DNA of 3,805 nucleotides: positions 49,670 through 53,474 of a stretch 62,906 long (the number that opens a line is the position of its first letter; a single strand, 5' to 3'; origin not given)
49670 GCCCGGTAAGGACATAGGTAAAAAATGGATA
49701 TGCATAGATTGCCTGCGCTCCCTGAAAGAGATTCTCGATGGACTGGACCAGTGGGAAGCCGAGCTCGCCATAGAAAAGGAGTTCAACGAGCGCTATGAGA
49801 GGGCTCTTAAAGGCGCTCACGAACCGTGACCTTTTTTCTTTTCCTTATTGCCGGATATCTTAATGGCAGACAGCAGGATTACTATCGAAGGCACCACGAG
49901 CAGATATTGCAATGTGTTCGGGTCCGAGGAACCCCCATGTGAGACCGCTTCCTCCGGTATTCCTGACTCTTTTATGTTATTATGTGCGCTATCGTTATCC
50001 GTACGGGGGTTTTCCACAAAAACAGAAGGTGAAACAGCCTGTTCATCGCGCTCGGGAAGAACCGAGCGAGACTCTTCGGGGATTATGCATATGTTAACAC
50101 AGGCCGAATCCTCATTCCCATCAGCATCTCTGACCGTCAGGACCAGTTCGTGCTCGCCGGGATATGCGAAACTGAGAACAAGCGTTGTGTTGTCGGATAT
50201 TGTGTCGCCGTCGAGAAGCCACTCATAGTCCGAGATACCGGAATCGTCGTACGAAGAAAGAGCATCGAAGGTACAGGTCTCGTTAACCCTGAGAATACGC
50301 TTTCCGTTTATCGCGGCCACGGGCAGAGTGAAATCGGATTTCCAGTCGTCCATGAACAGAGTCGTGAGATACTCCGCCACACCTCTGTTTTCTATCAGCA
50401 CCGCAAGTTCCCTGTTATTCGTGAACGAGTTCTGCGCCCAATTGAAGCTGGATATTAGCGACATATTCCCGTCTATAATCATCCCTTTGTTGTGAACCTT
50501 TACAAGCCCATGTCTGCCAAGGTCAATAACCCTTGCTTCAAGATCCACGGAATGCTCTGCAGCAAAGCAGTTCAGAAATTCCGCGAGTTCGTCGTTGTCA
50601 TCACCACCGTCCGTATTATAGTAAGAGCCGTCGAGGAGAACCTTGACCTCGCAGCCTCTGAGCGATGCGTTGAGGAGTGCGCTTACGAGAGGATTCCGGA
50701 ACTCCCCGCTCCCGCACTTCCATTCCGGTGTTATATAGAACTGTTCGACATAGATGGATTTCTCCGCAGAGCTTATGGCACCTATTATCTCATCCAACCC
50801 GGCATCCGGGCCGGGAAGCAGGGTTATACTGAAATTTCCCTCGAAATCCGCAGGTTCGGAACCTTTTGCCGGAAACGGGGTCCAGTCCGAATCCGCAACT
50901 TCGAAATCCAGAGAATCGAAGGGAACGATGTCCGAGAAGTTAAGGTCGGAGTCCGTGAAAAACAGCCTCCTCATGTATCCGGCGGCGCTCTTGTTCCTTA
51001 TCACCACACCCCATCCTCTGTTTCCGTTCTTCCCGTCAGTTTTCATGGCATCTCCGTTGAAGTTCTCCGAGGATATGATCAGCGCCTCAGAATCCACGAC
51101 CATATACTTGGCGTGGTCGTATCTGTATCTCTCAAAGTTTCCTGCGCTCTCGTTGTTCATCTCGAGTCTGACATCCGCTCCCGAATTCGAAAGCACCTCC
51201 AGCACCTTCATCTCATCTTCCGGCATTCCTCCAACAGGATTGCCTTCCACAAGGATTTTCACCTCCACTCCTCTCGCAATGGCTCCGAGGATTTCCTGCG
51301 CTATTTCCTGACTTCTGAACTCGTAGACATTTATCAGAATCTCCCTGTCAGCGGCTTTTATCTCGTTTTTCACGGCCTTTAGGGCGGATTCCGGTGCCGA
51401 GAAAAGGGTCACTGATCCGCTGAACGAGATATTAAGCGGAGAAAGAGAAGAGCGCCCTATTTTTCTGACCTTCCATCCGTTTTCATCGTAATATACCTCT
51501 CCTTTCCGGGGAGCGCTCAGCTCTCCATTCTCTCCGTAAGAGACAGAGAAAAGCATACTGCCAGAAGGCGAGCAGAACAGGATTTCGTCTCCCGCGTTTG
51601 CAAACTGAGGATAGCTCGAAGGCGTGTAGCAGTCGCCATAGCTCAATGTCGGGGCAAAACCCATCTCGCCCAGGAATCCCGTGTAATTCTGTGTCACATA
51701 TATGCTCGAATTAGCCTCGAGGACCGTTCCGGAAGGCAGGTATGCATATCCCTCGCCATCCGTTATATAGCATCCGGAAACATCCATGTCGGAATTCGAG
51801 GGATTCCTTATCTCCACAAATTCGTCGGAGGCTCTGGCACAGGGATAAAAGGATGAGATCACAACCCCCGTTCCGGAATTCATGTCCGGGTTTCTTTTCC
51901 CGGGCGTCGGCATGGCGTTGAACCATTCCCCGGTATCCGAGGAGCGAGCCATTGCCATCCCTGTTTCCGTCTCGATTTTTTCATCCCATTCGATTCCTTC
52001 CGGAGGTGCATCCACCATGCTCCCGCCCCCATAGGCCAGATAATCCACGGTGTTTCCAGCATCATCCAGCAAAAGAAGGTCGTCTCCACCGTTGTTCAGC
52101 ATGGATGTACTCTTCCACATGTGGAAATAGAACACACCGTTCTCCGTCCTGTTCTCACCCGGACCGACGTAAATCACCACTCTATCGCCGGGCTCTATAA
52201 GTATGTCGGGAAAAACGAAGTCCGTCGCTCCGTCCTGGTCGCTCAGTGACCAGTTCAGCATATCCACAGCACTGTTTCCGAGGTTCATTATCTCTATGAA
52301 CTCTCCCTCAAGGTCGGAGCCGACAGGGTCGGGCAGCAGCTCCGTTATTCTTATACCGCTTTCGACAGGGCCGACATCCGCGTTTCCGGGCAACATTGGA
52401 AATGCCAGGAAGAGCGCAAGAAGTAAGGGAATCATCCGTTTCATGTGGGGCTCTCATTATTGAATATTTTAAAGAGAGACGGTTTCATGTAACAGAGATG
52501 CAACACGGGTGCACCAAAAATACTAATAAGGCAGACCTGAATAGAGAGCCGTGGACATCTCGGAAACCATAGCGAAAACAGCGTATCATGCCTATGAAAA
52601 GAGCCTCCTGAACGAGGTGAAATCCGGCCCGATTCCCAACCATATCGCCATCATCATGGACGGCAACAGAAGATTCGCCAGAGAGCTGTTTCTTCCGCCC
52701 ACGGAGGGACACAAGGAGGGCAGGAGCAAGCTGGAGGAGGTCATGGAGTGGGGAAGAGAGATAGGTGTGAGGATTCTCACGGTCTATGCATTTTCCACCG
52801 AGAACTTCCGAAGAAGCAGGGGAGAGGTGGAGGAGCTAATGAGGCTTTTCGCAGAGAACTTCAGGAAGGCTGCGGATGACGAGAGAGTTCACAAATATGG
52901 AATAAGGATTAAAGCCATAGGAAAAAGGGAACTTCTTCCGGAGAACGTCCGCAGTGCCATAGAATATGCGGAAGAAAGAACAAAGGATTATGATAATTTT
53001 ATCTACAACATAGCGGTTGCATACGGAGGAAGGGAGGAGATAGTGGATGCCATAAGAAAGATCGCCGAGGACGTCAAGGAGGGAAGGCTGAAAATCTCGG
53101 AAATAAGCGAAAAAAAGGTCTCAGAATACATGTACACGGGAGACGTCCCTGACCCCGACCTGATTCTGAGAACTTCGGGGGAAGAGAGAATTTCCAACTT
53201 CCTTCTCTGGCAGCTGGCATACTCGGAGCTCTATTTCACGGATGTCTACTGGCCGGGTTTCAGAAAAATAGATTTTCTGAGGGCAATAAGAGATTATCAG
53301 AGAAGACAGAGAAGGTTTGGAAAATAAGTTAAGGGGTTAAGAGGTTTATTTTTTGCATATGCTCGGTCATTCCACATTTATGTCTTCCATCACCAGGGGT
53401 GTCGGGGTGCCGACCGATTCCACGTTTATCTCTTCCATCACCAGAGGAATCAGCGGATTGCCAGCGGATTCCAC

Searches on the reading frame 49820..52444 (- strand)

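Call 39: search_protein_families(library=pfam, proteins=[window:49820-52444:-])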
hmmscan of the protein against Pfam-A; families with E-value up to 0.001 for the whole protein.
window:49820-52444:- (875 aa): 7 families
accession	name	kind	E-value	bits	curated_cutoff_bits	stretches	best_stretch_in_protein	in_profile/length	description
PF13091.12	PLDc_2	-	8.3e-38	129.6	27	2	553-701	1-132/132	PLD-like domain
PF00932.25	LTD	-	3.7e-29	101.7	34.3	2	29-139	6-108/109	Lamin Tail Domain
PF18911.6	PKD_4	-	1.9e-08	34.7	27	1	708-780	4-77/85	PKD domain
PF00614.28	PLDc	-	3.2e-07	30.5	21.9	0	650-672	5-27/28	Phospholipase D Active site motif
PF00801.26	PKD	-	0.00017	22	23.5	1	715-781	8-75/80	PKD domain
PF11495.14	Regulator_TrmB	-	0.00019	21.2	22.2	0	352-417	9-74/233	Archaeal transcriptional regulator TrmB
PF22352.2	K319L-like_PKD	-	0.00051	20.4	27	0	721-786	11-83/84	K319L-like, PKD domain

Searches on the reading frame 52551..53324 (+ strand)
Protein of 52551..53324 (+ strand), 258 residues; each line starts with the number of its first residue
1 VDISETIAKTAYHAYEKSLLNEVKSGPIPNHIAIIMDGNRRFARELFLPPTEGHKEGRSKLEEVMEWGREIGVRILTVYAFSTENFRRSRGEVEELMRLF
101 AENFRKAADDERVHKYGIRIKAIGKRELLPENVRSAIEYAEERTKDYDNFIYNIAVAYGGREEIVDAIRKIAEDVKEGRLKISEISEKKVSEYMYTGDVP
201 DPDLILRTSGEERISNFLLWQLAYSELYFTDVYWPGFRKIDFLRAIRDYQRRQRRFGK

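Call 39: search_protein_families(library=pfam, proteins=[window:52551-53324:+])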
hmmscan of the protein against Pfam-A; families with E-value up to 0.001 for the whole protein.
window:52551-53324:+ (258 aa): 1 family
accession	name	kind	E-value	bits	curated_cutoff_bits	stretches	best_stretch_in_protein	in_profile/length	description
PF01255.24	Prenyltransf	-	9.2e-85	284.1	27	1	35-257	1-219/219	Putative undecaprenyl diphosphate synthase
